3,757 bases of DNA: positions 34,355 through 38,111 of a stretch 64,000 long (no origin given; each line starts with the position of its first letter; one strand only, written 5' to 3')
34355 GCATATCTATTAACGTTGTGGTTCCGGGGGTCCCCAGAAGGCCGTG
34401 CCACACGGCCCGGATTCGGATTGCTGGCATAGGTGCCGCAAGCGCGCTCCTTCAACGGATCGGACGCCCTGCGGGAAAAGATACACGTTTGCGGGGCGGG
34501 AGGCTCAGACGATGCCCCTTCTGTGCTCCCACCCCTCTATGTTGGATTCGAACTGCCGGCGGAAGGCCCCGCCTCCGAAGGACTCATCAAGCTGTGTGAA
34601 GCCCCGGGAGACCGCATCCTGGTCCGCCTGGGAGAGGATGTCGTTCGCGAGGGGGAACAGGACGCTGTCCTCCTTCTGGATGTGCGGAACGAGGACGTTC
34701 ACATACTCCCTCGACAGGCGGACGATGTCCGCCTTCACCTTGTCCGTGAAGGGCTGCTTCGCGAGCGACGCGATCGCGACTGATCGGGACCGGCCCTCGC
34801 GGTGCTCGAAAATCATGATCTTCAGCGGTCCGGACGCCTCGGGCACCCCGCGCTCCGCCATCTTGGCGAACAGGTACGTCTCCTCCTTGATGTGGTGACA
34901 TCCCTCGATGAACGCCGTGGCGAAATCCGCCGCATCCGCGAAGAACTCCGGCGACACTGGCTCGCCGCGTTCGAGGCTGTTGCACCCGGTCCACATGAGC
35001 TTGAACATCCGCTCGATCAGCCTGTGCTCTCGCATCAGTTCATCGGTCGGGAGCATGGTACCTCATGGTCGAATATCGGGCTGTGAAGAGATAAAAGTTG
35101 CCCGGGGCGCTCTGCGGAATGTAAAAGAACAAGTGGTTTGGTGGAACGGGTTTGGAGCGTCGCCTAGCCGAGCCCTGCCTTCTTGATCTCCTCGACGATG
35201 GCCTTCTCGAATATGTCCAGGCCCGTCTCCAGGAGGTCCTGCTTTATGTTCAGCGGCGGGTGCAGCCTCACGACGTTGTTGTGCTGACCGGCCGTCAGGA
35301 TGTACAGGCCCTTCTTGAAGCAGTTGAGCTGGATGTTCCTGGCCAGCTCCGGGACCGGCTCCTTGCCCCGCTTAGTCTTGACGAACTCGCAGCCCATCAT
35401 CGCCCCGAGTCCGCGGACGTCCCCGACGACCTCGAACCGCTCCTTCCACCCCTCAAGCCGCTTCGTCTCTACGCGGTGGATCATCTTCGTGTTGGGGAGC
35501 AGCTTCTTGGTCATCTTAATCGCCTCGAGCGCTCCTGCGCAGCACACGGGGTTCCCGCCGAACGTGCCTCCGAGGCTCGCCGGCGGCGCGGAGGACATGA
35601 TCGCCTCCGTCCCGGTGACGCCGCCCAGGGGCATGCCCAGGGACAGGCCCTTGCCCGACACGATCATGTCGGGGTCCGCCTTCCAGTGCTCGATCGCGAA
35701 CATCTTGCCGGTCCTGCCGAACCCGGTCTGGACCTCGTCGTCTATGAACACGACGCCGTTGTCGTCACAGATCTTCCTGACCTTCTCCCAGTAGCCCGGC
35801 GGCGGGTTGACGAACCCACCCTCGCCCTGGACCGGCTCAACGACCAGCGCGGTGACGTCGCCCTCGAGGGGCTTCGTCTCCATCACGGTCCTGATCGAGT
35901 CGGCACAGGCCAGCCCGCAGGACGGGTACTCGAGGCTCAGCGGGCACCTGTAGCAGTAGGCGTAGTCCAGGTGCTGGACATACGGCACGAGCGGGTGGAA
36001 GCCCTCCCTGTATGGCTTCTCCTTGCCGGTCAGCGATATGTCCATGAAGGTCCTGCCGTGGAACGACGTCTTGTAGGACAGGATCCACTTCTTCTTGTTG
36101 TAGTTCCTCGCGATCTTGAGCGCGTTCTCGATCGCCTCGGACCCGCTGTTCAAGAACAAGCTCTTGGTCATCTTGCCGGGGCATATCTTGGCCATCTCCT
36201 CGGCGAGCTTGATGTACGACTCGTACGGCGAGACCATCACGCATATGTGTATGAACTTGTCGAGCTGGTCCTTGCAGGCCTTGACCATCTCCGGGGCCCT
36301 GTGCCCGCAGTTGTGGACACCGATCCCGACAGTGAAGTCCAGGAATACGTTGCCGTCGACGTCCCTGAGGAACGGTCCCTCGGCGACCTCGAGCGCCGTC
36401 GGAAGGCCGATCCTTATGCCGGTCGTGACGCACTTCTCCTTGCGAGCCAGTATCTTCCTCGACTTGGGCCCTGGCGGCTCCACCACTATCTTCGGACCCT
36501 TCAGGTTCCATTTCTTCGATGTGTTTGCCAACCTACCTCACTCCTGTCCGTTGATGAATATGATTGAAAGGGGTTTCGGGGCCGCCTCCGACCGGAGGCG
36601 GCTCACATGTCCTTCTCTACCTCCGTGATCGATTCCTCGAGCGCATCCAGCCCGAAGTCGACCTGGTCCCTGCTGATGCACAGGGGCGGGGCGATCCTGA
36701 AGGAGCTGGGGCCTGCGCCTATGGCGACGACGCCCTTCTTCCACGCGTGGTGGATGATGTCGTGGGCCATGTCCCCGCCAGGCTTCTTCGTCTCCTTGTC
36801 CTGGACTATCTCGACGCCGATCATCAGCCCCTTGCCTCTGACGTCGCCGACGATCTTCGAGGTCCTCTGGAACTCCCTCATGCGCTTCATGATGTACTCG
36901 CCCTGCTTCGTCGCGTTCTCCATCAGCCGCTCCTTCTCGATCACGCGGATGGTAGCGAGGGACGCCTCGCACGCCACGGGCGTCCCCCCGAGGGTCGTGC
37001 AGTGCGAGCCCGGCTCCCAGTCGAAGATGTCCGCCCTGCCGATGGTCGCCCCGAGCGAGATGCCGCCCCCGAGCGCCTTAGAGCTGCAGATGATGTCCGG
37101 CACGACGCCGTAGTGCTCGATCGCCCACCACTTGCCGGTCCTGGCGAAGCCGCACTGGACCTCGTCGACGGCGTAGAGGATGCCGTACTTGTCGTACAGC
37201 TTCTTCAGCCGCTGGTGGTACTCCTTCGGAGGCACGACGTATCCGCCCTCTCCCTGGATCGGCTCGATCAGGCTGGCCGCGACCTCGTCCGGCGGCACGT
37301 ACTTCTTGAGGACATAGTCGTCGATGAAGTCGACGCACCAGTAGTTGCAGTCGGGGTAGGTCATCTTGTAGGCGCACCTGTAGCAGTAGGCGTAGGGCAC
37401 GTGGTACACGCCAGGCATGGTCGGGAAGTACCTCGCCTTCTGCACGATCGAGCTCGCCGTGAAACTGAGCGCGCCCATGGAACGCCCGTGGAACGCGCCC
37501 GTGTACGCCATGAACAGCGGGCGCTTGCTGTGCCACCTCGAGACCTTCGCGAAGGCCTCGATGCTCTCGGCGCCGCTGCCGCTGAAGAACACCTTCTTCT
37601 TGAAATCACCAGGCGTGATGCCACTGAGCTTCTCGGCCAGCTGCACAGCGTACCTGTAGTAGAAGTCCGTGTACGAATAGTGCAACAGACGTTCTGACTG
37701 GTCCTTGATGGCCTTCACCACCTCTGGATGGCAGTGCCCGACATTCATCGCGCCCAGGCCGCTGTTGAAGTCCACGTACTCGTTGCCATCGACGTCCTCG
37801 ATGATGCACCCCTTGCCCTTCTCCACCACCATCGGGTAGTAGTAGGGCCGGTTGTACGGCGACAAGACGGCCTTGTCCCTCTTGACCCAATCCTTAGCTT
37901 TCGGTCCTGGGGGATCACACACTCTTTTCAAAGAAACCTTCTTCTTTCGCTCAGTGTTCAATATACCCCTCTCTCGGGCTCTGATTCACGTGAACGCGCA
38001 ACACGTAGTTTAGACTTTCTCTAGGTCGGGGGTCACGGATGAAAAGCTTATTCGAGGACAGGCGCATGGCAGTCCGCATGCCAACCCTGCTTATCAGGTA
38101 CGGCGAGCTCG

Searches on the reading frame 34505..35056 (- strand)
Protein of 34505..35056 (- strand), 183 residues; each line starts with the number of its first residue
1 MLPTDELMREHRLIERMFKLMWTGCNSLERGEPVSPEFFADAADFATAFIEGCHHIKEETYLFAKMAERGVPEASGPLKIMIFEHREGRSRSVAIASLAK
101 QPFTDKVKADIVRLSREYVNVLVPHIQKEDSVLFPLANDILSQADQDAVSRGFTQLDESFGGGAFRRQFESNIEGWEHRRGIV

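Call 10: search_protein_families(library=pfam, proteins=[window:34505-35056:-], max_evalue=0.01)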
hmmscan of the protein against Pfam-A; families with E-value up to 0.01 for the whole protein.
window:34505-35056:- (183 aa): 1 family
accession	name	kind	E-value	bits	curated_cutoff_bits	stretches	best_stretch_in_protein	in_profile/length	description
PF01814.28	Hemerythrin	-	9.5e-18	65.3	25.3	1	3-137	2-127/127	Hemerythrin HHE cation binding domain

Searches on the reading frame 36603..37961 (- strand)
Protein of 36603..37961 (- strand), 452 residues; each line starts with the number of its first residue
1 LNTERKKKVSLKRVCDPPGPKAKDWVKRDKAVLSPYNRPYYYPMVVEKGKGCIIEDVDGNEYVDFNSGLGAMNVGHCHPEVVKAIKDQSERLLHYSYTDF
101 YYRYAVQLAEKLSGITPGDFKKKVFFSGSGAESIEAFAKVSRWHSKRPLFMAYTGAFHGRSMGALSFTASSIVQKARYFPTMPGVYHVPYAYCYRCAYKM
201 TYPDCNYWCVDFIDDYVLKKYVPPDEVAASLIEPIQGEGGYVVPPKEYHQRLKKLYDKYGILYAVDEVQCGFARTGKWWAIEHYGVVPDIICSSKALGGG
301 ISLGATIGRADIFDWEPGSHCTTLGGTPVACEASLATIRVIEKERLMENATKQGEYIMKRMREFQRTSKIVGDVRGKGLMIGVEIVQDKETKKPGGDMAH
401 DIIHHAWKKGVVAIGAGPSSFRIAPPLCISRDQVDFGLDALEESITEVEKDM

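Call 10: search_protein_families(library=pfam, proteins=[window:36603-37961:-], max_evalue=0.01)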
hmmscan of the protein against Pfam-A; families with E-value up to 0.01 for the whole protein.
window:36603-37961:- (452 aa): 1 family
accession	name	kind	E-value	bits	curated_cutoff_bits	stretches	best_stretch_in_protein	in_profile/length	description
PF00202.27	Aminotran_3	-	2.1e-113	379.5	30.5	1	43-443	10-401/403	Aminotransferase class-III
